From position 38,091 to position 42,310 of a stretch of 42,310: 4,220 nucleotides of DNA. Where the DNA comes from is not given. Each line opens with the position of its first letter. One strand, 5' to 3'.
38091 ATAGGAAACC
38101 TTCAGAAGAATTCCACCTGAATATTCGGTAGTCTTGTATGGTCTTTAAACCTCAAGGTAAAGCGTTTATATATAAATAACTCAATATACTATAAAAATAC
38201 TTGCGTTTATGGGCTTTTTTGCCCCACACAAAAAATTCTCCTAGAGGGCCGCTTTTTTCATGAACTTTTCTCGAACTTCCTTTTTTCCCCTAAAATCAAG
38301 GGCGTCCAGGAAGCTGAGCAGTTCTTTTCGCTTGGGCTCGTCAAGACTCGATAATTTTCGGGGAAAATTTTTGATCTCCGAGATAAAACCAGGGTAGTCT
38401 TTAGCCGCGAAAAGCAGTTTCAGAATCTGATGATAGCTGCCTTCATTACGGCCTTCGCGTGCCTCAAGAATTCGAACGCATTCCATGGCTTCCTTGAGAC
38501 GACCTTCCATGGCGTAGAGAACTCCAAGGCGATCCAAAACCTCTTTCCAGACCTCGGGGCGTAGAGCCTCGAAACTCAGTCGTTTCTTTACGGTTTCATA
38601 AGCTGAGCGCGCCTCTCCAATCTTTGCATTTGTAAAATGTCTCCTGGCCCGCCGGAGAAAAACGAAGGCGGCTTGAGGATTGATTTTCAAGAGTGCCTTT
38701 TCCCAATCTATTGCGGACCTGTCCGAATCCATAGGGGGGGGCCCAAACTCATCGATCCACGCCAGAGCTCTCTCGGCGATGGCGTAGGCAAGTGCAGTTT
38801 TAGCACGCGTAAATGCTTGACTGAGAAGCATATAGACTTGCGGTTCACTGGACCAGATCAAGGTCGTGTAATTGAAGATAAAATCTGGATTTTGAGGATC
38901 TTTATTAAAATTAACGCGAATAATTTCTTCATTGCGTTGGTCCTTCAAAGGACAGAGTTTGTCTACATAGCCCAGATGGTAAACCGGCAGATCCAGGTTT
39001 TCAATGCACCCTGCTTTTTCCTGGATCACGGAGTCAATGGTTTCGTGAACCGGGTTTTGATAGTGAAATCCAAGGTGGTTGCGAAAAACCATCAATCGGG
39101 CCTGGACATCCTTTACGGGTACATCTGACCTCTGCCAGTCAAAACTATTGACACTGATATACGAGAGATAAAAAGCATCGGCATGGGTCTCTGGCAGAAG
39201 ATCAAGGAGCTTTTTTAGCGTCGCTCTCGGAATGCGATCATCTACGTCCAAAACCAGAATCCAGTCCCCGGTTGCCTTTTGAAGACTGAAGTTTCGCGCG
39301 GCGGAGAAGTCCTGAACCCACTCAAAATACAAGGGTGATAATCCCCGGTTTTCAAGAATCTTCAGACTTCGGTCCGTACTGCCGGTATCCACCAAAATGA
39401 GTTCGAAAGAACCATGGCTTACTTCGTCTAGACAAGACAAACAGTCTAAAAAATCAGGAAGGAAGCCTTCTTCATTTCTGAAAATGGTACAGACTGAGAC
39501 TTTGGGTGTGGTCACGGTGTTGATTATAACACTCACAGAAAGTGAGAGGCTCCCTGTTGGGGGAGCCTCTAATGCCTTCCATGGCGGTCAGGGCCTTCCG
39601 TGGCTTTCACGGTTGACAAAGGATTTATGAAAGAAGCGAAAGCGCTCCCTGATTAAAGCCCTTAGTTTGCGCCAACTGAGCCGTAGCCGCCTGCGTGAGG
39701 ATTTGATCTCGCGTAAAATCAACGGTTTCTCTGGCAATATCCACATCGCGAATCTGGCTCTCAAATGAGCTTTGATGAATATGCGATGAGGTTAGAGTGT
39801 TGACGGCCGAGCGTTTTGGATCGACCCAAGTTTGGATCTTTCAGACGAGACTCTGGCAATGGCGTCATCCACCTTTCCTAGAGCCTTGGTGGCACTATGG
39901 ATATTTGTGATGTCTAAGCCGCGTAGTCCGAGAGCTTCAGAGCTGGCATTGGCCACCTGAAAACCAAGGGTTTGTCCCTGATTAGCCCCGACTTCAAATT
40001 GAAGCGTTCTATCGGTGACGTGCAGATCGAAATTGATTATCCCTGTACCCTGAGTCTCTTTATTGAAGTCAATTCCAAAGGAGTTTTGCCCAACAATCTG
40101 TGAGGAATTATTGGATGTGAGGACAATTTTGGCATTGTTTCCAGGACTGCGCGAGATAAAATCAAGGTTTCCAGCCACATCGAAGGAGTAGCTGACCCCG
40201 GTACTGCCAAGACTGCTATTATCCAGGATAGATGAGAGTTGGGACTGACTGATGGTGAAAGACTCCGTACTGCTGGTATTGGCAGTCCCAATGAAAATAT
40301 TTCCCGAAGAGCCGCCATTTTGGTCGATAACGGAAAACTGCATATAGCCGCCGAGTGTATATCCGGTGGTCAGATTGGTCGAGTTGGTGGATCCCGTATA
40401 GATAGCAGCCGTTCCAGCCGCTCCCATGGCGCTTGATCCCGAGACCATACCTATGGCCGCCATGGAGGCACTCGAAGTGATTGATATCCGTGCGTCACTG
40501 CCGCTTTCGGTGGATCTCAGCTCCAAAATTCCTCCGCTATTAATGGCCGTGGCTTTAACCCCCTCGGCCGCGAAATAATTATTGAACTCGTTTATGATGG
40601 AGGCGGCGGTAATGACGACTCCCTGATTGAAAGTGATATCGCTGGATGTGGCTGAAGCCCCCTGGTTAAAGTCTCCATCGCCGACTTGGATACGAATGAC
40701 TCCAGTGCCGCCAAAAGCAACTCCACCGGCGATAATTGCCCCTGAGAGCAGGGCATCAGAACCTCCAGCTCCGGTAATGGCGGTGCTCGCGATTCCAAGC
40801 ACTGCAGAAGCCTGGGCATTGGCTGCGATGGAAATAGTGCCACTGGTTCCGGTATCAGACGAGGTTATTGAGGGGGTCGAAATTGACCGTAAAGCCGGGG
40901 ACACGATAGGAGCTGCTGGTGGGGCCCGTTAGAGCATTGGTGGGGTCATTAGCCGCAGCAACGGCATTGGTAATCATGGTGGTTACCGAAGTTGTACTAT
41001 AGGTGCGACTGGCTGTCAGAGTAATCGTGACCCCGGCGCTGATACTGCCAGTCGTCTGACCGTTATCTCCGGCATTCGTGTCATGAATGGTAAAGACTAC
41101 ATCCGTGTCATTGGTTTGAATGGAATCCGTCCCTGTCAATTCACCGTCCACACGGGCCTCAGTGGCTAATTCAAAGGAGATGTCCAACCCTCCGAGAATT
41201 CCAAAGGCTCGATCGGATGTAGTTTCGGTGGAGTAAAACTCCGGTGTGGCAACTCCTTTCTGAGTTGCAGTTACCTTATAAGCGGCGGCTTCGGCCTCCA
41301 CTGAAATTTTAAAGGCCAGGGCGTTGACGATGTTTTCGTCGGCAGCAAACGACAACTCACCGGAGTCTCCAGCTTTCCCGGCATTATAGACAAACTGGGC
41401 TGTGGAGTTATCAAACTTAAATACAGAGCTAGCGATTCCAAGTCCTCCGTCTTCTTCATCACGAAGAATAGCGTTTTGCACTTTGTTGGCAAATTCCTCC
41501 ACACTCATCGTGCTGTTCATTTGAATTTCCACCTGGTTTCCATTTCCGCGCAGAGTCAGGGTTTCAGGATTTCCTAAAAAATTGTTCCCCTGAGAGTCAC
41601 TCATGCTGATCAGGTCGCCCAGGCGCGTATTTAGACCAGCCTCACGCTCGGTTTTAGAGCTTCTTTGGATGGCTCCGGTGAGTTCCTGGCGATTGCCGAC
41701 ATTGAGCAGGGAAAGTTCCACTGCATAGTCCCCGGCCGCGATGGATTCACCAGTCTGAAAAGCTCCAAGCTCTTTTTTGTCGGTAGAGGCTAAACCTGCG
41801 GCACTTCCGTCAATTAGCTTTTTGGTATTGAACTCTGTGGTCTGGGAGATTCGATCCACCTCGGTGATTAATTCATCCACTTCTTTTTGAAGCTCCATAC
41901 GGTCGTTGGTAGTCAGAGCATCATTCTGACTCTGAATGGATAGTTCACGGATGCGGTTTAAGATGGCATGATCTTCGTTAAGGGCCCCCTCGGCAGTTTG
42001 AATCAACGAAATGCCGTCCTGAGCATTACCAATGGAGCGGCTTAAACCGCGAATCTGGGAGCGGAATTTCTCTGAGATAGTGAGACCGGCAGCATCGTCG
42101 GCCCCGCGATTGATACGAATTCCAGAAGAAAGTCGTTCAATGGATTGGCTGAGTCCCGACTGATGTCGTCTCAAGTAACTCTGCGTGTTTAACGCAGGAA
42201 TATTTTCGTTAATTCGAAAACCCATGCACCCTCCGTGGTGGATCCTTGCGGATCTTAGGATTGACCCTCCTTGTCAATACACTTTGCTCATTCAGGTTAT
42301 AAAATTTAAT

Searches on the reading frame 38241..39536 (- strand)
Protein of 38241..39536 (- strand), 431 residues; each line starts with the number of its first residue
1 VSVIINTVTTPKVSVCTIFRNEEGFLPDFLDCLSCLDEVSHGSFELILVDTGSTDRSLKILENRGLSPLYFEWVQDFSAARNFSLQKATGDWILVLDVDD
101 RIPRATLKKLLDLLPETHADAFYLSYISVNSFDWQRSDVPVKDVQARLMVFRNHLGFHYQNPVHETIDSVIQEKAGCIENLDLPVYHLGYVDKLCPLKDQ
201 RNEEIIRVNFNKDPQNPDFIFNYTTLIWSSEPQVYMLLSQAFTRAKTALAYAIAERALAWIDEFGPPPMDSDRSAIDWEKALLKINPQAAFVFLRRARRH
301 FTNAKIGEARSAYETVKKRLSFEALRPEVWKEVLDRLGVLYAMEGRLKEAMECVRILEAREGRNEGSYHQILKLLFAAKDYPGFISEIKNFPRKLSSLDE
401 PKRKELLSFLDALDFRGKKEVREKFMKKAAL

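Call 7: search_protein_families(library=ncbifam, proteins=[window:38241-39536:-], max_evalue=0.001)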
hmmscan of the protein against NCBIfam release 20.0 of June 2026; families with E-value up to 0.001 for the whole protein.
window:38241-39536:- (431 aa): 9 families
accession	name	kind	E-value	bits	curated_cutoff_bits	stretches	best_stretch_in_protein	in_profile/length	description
NF007482.0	PRK10073.1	equivalog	9.8e-12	44.5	423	1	9-119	4-115/334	glycosyltransferase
TIGR04195.1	S_glycosyl_SunS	equivalog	2.8e-10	39.6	350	1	34-225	74-261/421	SunS family peptide S-glycosyltransferase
TIGR04283.1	glyco_like_mftF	equivalog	3.6e-08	33.3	182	1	19-122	7-107/221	TIGR04283 family arsenosugar biosynthesis glycosyltransferase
NF047683.1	TeichurnBiosyTuaG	equivalog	2.9e-07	30.4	400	1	9-126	4-123/252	teichuronic acid biosynthesis protein TuaG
NF041875.1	EPS_EpsD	equivalog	1.6e-05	24.5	370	1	38-115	25-105/325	exopolysaccharide biosynthesis glycosyltransferase EpsD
NF038302.1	EPS_HpsE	equivalog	1.6e-05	24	300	1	13-105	5-101/307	hormogonium polysaccharide biosynthesis glycosyltransferase HpsE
NF047588.1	GlcsyltransPgfSStrep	equivalog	2.5e-05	23.6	500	1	12-113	2-109/308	glycosyltransferase PgfS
NF007986.1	PRK10714.1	equivalog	0.00029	20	529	1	11-111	6-112/316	undecaprenyl-phosphate 4-deoxy-4-formamido-L-arabinose transferase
TIGR03965.1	mycofact_glyco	equivalog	0.00076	18.5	280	0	10-114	73-179/467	mycofactocin biosynthesis glycosyltransferase MftF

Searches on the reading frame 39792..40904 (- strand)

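Call 7: search_protein_families(library=ncbifam, proteins=[window:39792-40904:-], max_evalue=0.001)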
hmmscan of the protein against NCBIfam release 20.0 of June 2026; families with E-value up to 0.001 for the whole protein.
window:39792-40904:- (370 aa): 4 families
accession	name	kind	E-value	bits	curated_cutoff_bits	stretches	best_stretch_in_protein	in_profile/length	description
NF033876.2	flagella_HExxH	equivalog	1.4e-11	44.5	205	1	255-359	292-384/384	flagellinolysin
NF009446.0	PRK12804.1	subfamily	1e-05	25.2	352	1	295-365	147-238/301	flagellin Hag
NF005953.0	PRK08026.1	subfamily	0.00012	21.8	619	0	297-336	140-179/548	FliC/FljB family flagellin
NF006467.0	PRK08869.1-2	subfamily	0.00034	19.8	443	1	159-368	169-340/400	flagellin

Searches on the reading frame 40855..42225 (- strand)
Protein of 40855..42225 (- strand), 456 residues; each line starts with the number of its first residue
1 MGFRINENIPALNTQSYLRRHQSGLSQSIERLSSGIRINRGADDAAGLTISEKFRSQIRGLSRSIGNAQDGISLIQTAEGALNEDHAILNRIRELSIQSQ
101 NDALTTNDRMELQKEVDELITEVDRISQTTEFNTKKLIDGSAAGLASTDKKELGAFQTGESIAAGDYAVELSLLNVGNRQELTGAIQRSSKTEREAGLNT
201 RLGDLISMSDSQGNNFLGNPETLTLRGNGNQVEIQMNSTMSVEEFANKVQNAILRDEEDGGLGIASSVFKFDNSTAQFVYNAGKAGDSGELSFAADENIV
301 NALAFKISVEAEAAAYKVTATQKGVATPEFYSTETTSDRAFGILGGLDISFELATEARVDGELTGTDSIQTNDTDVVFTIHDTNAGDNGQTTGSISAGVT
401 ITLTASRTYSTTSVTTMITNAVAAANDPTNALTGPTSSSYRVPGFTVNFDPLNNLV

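Call 7: search_protein_families(library=ncbifam, proteins=[window:40855-42225:-], max_evalue=0.001)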
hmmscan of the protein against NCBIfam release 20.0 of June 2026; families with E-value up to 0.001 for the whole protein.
window:40855-42225:- (456 aa): 24 families
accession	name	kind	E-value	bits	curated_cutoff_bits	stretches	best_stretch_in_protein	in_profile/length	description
NF009444.0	PRK12802.1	equivalog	1.5e-48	165.8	332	1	2-198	2-196/282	flagellin domain-containing protein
NF009446.0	PRK12804.1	subfamily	1.2e-47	162.9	352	1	4-161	2-160/301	flagellin Hag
NF009448.0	PRK12806.1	equivalog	7.8e-45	153.5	531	1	5-144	5-144/475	flagellin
NF006467.0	PRK08869.1-2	subfamily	1.8e-42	145.9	443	1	4-144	4-144/400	flagellin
NF006466.0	PRK08869.1-1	subfamily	1.8e-41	142.9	426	1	1-202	1-190/377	flagellin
NF006468.0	PRK08869.1-3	subfamily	1.4e-40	139.6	436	1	3-143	3-143/378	polar flagellin E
NF006469.0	PRK08869.1-4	equivalog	5.8e-40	137.8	627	1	1-143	1-143/377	flagellin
NF006470.0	PRK08869.1-5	equivalog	1.6e-38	132.9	423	1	5-145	4-144/388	flagellin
NF009449.0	PRK12807.1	subfamily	4.5e-38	131.5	347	1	4-176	2-175/287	flagellin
NF009450.0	PRK12808.1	equivalog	2.2e-37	129.7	476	1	4-141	2-139/476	flagellin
NF005294.0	PRK06819.1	subfamily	1.3e-36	126.9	387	1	5-141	5-141/376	FliC/FljB family flagellin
NF010115.0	PRK13588.1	subfamily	5.7e-35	121.2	503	1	1-142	1-142/514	flagellin B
NF005953.0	PRK08026.1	subfamily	6.7e-34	118.3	619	1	4-427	4-414/548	FliC/FljB family flagellin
NF009234.0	PRK12584.1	equivalog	9.6e-34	117.3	752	1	1-141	1-141/510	flagellin A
NF038071.1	lat_flg_LafA_2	exception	2.3e-33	115.8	365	1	1-161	1-155/284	lateral flagellin LafA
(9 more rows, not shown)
